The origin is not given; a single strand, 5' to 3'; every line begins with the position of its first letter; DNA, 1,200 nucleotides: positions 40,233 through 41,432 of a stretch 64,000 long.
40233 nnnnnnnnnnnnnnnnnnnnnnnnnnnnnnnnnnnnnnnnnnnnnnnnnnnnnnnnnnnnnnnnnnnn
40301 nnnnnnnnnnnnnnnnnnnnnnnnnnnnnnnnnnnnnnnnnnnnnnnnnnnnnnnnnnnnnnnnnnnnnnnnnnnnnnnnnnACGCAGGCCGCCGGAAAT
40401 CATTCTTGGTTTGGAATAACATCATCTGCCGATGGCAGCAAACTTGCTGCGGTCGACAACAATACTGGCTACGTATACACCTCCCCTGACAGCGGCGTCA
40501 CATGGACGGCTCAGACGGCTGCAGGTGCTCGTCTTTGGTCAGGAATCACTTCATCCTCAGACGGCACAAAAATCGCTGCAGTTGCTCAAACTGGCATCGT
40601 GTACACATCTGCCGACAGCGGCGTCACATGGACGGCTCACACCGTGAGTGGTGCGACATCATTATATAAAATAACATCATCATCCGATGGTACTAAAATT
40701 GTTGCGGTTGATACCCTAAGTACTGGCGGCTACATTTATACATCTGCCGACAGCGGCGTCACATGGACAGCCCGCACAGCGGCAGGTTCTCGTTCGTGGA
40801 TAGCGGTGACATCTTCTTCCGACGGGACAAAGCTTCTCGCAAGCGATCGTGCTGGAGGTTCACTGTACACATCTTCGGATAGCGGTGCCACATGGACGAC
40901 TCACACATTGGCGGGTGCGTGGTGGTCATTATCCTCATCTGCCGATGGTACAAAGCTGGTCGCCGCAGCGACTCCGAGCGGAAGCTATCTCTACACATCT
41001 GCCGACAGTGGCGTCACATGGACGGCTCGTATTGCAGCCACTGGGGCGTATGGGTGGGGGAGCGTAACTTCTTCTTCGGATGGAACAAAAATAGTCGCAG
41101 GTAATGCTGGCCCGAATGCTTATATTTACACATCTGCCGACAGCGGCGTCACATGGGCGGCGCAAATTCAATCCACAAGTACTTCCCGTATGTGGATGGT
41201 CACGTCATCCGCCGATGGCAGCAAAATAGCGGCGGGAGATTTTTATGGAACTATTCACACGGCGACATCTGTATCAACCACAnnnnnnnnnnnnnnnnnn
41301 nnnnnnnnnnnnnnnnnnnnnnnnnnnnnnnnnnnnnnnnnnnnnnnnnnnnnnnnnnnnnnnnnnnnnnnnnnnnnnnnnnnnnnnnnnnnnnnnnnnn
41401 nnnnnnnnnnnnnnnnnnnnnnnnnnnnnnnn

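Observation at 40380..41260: Near-identical ~30-nt cores recurring every ~126-135 nt inside the propeller gene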

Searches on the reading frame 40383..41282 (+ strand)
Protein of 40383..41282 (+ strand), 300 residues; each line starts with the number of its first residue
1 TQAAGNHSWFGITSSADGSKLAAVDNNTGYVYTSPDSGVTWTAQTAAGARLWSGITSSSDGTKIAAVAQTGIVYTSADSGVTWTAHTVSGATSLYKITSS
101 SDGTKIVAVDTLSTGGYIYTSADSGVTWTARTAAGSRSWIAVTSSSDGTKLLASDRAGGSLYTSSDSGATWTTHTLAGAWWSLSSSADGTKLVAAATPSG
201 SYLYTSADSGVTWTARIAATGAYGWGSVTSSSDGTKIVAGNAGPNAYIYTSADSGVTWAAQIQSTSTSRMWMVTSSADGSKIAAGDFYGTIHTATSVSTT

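Call 17: find_related_loci(query=A1, collection=genome_contigs, flank=3000)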
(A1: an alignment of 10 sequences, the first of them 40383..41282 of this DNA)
Query A1 (300 aa) in genome_contigs; peptide patterns used: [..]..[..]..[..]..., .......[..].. (x = any residue, [..] = any of these).
599 stretches matched a pattern (row limit reached: there are more); 555 encode a relative of the query (tblastn E <= 1e-3); the best 80 are kept; 80 distinct loci.
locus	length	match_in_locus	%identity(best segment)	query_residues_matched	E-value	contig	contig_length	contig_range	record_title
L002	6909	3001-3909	55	4-295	2e-75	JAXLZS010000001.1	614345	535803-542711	MAG: Candidatus Paceibacterota bacterium isolate STL-PAT8 C2.49.fa-1, whole genome shotgun sequence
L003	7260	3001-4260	54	3-300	1e-74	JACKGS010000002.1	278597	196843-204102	MAG: Candidatus Nomurabacteria bacterium isolate HK-STAS-PATE-44 HK-STAS-PATE-44_2, whole genome shotgun sequence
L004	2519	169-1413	55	3-294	3e-76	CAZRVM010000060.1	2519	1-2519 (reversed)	MAG TPA_asm: uncultured Candidatus Saccharibacteria bacterium isolate SRP135725_co1_554 genome assembly, contig: NODE_80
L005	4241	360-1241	56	4-293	7e-75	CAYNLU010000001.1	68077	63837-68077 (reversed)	MAG TPA_asm: uncultured Candidatus Saccharibacteria bacterium isolate SRP133034_co1_11 genome assembly, contig: NODE_199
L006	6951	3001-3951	55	4-295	3e-74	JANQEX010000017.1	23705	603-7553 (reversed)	MAG: Alphaproteobacteria bacterium isolate PL23a_bin.53 k99_4494451, whole genome shotgun sequence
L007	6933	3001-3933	56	3-295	2e-74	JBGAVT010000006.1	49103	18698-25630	MAG: Candidatus Saccharimonadales bacterium isolate MAG_MBR_AS.36 MBRAS-36_NODE_6_length_49103_cov_5.379656, whole genom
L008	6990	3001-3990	58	3-294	3e-74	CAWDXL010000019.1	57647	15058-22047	MAG: Candidatus Parcubacteria bacterium isolate MFD01223.bin.2.9 genome assembly, contig: contig_87628, whole genome sho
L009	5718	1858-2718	57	3-295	4e-74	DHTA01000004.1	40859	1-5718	MAG TPA_asm: Patescibacteria group bacterium UBA5272 UBA5272_contig_2948, whole genome shotgun sequence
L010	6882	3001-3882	55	3-300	7e-74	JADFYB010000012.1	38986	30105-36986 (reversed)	MAG: Nitrospirae bacterium isolate nDJH6bin1 nDJH6_bin1_NODE_693_length_38986_cov_8.793661, whole genome shotgun sequenc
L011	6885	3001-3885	54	2-293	5e-73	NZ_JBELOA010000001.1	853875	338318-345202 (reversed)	Parafrigoribacterium humi strain SYSU BS000231 NODE_1_length_853875_cov_345.032703, whole genome shotgun sequence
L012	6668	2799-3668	54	2-296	3e-73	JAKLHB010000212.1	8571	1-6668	MAG: Planctomycetota bacterium isolate RA.bin53 RA.bin53_212, whole genome shotgun sequence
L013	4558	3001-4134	55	1-295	3e-73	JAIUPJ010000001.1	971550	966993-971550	MAG: Patescibacteria group bacterium isolate SACCH1 spades-bin.103~NODE_9_length_971550_cov_10.4805, whole genome shotgu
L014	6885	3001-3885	53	3-295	5e-72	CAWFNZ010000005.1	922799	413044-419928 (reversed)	MAG: uncultured Alphaproteobacteria bacterium isolate MFD06085.bin.1.7 genome assembly, contig: contig_9966, whole genom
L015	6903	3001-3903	52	4-297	7e-72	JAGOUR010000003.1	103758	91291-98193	MAG: Candidatus Paceibacterota bacterium isolate Gw_Eff_bin_515 Gw_Eff_237_length_103758_cov_7.472552, whole genome shot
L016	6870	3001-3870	55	3-295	1e-71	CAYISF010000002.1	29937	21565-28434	MAG TPA_asm: uncultured Candidatus Saccharibacteria bacterium isolate ERP119705_co3_578 genome assembly, contig: NODE_16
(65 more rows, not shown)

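Call 37: predict_structure(alignment_id=A1)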
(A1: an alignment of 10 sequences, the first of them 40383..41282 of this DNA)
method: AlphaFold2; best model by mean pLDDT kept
length: 300 residues; sequences in the alignment: 10
mean_pLDDT: 88.6   pTM: 0.89
mean pLDDT of the five models: 88.6, 88.1, 87.3, 87.1, 86.7
residues with pLDDT >= 90: 190; 70-90: 83; 50-70: 20; < 50: 7
segments of 3 or more residues with pLDDT < 50: 1-4, 298-300
pLDDT, mean of each block of 10 residues (from residue 1): 66 96 93 94 91 96 95 96 93 93 97 82 96 88 97 88 95 85 96 83 91 81 82 95 83 90 69 94 86 68
secondary structure, 60 per line:
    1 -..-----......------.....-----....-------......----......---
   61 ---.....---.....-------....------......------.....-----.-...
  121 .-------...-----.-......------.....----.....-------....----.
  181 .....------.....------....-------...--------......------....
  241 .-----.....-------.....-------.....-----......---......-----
elements in order: E9-14 E21-25 E31-34 E42-44 E52-57 E64-68 E72-76 E84-87 E94-99 E106-110 E118-121 E129-131 E139-144 E151-155 E160-164 E172-175 E180-185 E192-196 E203-206 E214-216 E225-230 E237-241 E247-251 E259-263 E271-275 E281-286 E290-295

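Call 39: fold_search(model_id=the predicted structure, library=pdb)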
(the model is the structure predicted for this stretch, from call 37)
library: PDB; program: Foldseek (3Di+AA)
matches with E <= 10: 1999; with E <= 0.001: 1859
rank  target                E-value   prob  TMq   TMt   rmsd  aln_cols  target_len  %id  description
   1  5oj3_A                1.7e-12  1.00  0.72  0.68   4.3       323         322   17  YCF48 from Cyanidioschyzon merolae (released 2018-08-08)
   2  2ymu_A                5.0e-12  1.00  0.76  0.42   3.3       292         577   17  Structure of a highly repetitive propeller structure (released 2012-10-17)
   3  8iq4_B                7.3e-12  1.00  0.74  0.68   3.8       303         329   12  Cryo-EM structure of Carboprost-bound prostaglandin-F2-alpha receptor-miniGq-Nb35 complex (released 2024-01-31)
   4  5yzv_A                1.5e-11  1.00  0.72  0.76   4.0       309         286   17  Biophysical and structural characterization of the thermostable WD40 domain of a prokaryotic protein, Thermomonospora  (released 2018-10-03)
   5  8am5_S                2.0e-11  1.00  0.71  0.70   4.1       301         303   19  RCII/PSI complex, class 3 (released 2023-08-16)
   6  5oj3_B                2.8e-11  1.00  0.73  0.69   4.1       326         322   16  YCF48 from Cyanidioschyzon merolae (released 2018-08-08)
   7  5ojr_C                3.2e-11  1.00  0.72  0.71   4.1       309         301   16  YCF48 bound to D1 peptide (released 2018-08-08)
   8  5oj5_A                3.4e-11  1.00  0.73  0.71   3.9       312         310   15  YCF48 bound to D1 peptide (released 2018-08-08)
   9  3sn6_B                3.4e-11  1.00  0.73  0.65   4.1       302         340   12  Crystal structure of the beta2 adrenergic receptor-Gs protein complex (released 2011-07-20)
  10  6g79_B                3.4e-11  1.00  0.70  0.64   4.6       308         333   12  Coupling specificity of heterotrimeric Go to the serotonin 5-HT1B receptor (released 2018-06-20)
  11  5ojr_B                3.7e-11  1.00  0.72  0.70   3.9       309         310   14  YCF48 bound to D1 peptide (released 2018-08-08)
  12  5ojr_D                3.9e-11  1.00  0.73  0.72   3.9       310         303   15  YCF48 bound to D1 peptide (released 2018-08-08)
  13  1nr0                  4.3e-11  1.00  0.52  0.27  19.3       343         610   15  Two Seven-Bladed Beta-Propeller Domains Revealed By The Structure Of A C. elegans Homologue Of Yeast Actin Interacting P (released 2003-07-01)
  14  7rmg_B                5.0e-11  1.00  0.72  0.68   4.0       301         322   12  Substance P bound to active human neurokinin 1 receptor in complex with miniGs/q70 (released 2021-11-03)
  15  8qeg_B                5.2e-11  1.00  0.73  0.68   4.0       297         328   12  Crystal structure of the G11 protein heterotrimer bound to YM-254890 inhibitor (released 2025-03-19)
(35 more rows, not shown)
